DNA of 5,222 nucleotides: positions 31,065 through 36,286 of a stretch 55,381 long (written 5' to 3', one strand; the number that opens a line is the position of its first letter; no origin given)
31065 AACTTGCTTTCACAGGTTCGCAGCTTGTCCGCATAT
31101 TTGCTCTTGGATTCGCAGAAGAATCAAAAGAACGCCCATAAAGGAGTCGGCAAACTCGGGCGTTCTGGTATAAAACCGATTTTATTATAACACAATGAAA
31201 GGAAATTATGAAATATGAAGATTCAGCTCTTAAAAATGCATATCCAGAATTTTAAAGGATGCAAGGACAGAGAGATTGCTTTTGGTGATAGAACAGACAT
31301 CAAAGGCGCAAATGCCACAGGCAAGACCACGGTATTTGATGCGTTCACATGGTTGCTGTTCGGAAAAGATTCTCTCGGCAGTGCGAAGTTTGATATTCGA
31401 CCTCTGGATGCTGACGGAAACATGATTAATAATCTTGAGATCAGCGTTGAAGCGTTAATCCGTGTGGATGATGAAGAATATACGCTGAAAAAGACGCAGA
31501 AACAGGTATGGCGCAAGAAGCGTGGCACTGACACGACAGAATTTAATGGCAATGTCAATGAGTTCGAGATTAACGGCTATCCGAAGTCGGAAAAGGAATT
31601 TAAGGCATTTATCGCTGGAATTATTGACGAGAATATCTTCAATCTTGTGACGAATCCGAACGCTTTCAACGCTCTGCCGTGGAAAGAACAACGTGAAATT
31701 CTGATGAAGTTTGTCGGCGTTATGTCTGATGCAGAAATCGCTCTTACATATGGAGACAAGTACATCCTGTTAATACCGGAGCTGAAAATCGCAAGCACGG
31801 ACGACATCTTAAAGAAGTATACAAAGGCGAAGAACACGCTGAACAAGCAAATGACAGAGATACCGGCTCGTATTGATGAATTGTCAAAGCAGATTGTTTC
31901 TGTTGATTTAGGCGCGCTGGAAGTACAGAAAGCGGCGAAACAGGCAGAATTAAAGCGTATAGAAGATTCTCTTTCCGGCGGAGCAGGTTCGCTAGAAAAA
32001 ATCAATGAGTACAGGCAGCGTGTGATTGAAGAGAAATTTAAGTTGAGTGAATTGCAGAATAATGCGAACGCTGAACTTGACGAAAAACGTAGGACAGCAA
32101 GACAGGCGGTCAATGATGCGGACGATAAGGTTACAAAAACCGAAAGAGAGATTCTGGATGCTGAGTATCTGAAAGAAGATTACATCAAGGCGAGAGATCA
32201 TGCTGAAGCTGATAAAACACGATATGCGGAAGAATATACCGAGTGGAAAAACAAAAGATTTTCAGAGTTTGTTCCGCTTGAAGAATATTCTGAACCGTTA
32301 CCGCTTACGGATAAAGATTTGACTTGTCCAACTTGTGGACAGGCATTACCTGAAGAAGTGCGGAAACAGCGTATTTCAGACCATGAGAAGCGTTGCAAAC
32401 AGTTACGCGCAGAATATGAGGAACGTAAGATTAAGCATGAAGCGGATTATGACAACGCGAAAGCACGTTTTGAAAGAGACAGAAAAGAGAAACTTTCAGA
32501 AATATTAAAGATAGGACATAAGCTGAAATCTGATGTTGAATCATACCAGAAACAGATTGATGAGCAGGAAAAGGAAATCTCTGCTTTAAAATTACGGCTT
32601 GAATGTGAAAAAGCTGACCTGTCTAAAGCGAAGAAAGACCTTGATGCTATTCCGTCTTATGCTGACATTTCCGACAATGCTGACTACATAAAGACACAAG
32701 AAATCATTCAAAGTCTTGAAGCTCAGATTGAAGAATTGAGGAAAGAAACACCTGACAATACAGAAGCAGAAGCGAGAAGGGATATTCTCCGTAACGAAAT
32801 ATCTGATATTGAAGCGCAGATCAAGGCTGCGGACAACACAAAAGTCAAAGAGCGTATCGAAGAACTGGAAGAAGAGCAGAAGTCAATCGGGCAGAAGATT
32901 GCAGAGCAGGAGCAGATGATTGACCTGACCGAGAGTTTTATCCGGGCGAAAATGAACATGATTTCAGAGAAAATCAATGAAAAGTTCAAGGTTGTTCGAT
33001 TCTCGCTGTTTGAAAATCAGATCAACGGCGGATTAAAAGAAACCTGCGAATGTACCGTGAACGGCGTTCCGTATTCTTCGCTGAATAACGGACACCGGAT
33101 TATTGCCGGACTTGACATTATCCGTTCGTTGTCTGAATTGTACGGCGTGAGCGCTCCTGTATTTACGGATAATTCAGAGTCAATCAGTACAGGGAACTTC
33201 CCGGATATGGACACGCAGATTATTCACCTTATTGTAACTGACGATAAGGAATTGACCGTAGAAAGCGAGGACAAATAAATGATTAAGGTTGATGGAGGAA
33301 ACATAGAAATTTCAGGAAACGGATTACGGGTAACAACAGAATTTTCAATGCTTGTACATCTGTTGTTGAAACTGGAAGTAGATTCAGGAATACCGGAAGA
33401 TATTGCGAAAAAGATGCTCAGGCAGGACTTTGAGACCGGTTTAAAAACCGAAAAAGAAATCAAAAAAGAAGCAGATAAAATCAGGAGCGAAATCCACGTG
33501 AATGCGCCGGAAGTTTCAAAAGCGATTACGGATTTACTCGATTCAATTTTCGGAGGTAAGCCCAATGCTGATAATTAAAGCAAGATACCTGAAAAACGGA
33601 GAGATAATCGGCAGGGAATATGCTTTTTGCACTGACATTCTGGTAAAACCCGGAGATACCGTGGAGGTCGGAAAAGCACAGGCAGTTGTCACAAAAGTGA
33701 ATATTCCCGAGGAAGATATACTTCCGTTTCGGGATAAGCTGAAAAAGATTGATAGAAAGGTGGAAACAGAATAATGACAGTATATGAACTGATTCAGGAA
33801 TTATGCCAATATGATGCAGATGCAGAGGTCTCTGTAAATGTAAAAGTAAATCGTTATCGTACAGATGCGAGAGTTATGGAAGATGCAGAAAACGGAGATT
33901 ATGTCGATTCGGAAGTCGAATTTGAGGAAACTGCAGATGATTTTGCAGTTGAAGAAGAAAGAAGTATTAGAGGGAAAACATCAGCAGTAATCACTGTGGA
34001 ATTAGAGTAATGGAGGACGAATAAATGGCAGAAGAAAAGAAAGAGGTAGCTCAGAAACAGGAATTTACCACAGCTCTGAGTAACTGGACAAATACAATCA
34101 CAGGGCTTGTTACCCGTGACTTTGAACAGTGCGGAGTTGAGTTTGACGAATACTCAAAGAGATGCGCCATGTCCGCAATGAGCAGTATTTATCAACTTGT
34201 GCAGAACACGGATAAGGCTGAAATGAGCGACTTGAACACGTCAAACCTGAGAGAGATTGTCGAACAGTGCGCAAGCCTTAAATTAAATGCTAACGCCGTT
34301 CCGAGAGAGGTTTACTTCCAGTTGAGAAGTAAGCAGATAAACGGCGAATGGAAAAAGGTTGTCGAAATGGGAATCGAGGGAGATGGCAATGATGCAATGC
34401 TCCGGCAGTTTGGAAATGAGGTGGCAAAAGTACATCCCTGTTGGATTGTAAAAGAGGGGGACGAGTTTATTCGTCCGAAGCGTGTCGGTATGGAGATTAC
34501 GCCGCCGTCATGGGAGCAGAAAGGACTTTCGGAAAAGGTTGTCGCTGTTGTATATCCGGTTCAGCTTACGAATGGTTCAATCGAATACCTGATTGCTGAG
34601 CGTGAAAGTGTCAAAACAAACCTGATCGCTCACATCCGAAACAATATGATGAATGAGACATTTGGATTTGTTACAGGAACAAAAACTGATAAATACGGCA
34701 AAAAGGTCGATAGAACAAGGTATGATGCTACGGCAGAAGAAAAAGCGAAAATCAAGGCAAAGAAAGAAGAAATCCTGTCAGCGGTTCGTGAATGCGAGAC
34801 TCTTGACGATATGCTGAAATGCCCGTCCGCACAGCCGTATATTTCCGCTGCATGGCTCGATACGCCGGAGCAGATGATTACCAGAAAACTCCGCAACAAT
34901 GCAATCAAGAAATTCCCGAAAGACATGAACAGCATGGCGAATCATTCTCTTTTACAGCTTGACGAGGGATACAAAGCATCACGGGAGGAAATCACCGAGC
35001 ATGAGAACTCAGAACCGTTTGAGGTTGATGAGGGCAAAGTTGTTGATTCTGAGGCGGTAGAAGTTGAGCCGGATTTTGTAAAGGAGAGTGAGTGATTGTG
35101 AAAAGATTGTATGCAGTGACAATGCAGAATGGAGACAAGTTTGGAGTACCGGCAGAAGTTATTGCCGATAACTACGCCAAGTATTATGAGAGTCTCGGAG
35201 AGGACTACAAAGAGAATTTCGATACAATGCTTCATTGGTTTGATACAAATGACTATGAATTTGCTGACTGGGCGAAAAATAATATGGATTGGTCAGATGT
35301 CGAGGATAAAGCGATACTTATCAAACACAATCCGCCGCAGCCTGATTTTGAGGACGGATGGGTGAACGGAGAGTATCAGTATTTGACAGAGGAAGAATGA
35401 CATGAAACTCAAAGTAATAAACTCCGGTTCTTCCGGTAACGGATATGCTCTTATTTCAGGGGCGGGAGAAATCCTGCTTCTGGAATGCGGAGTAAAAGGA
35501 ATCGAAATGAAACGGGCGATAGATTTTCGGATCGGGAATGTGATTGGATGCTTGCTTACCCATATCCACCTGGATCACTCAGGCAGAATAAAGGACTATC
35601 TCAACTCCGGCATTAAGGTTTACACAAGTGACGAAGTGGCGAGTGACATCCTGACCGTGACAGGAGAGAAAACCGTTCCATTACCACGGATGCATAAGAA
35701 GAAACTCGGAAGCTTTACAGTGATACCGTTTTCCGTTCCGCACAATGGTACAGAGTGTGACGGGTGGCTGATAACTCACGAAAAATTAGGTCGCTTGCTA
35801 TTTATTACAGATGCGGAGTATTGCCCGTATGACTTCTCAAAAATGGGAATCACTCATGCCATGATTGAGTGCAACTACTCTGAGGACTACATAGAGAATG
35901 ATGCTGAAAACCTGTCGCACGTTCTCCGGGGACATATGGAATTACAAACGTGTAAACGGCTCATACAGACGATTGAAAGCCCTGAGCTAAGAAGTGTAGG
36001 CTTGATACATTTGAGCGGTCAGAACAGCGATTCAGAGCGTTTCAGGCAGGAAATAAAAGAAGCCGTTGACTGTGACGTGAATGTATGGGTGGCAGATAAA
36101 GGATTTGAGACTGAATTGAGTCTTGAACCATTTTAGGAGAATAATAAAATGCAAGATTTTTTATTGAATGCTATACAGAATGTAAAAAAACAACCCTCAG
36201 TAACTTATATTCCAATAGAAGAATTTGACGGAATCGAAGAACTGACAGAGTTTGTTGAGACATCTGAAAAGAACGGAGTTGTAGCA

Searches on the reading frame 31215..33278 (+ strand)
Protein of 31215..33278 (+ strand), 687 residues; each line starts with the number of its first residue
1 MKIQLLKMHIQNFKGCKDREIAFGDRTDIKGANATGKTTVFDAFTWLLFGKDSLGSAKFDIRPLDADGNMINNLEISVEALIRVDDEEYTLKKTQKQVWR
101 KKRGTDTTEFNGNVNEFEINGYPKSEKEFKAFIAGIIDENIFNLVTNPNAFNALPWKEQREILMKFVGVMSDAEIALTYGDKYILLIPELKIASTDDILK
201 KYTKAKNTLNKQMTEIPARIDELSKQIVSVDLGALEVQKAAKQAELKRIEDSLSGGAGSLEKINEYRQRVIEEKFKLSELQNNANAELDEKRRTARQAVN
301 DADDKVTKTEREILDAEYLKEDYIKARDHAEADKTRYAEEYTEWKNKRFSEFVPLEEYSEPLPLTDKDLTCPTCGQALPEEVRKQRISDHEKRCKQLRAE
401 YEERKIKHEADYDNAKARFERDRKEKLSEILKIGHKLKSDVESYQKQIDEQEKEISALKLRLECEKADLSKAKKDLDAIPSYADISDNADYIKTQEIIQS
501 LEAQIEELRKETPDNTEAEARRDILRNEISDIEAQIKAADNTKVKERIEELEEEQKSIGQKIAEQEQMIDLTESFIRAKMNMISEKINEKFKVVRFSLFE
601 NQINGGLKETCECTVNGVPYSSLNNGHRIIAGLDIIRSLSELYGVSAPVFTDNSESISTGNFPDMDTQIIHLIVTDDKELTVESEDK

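Call 58: search_protein_families(library=phrogs, proteins=[window:31215-33278:+], max_evalue=0.001)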
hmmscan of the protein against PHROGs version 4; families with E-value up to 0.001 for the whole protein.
window:31215-33278:+ (687 aa): 8 families
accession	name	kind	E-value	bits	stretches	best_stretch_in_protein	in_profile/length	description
phrog_77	-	DNA, RNA and nucleotide metabolism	7.2e-78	264.1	1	1-658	294-903/967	SbcC-like subunit of palindrome specific endonuclease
phrog_10445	-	unknown function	6.1e-62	210.5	1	1-294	1-289/296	-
phrog_20188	-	DNA, RNA and nucleotide metabolism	4.1e-44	152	1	414-683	5-277/279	endonuclease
phrog_21084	-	other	8.9e-41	141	1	267-683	14-394/396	recombinase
phrog_1499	-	unknown function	2.9e-31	110.2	2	1-344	1-311/427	-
phrog_25363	-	unknown function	7e-17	62.4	1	3-68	5-72/77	-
phrog_4747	-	unknown function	5.7e-10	39.9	1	3-301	3-286/610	-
phrog_19980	-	unknown function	2.8e-06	26.9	1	4-137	2-143/1068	-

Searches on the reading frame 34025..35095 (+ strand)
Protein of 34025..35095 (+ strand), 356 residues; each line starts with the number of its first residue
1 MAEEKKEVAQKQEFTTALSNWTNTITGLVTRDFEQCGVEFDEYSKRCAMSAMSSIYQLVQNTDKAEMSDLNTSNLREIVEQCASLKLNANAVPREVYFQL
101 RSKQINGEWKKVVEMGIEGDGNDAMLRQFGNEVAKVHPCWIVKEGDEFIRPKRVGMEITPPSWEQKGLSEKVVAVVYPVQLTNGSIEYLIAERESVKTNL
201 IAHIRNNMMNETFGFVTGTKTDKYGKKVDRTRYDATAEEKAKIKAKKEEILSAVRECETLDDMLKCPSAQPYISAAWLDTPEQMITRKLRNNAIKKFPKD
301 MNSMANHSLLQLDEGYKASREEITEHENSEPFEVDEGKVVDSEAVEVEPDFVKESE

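Call 58: search_protein_families(library=phrogs, proteins=[window:34025-35095:+], max_evalue=0.001)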
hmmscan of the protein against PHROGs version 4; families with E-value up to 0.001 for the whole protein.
window:34025-35095:+ (356 aa): 1 family
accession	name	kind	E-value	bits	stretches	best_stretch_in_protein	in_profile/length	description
phrog_2185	-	DNA, RNA and nucleotide metabolism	1e-87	295.9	1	6-338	3-328/390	RecT-like ssDNA annealing protein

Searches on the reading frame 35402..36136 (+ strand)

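Call 58: search_protein_families(library=phrogs, proteins=[window:35402-36136:+], max_evalue=0.001)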
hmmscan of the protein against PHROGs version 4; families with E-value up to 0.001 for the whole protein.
window:35402-36136:+ (244 aa): 2 families
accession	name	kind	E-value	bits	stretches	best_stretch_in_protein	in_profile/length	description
phrog_392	-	other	9.1e-60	203.9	1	1-240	6-256/348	metal-dependent hydrolase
phrog_14429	-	other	1.9e-08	35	1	1-69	29-97/266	hydrolase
